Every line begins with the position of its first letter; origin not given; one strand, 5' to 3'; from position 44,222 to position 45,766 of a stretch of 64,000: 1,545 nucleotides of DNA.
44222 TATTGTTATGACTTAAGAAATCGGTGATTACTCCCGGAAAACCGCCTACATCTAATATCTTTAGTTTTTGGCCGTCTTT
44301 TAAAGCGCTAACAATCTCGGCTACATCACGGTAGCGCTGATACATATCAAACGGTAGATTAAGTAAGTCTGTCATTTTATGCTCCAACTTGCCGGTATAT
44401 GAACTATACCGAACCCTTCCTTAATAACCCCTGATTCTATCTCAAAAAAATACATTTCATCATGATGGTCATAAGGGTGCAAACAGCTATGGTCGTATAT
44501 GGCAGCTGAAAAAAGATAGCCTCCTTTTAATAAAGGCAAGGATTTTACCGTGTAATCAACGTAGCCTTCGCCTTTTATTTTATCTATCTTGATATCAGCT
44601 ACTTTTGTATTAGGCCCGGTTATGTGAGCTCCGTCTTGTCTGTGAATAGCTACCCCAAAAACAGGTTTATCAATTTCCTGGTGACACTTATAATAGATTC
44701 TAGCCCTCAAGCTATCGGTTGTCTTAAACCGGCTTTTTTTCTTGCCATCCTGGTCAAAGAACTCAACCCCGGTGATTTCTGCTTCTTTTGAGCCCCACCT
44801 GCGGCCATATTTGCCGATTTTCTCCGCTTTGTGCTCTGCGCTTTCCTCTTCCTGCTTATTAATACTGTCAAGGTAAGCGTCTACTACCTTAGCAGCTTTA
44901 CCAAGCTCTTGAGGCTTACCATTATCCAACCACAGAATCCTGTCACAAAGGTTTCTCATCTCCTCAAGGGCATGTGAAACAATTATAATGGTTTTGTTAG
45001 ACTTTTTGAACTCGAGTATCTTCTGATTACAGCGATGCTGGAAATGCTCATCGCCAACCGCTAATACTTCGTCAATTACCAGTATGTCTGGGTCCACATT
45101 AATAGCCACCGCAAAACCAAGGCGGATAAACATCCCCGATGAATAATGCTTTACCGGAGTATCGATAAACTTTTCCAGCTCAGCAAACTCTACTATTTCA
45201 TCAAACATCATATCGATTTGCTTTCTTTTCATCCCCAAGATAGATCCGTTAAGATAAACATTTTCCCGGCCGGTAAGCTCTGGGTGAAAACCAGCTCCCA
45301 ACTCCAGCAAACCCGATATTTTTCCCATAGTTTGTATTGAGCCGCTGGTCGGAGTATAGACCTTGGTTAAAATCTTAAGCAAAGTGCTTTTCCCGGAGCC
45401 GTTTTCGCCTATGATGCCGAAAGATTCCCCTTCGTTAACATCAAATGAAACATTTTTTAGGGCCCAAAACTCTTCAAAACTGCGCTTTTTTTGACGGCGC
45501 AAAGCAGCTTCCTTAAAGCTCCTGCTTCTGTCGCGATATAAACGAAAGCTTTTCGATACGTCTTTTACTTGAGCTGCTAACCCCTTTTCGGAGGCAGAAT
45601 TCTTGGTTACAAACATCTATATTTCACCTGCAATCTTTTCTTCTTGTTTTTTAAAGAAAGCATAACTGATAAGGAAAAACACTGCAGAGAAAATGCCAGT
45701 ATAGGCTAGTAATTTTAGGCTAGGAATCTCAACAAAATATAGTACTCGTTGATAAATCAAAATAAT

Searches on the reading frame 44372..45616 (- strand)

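Call 84: search_protein_families(library=pfam, proteins=[window:44372-45616:-], max_evalue=0.000001)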
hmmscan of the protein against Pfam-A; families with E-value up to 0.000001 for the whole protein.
window:44372-45616:- (414 aa): 2 families
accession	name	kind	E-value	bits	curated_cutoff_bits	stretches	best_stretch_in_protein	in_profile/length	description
PF14524.12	Wzt_C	-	2.5e-29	102.5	30.4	1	272-406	3-142/143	Wzt C-terminal domain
PF00005.33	ABC_tran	-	3.3e-23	83.2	25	1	53-184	1-135/137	ABC transporter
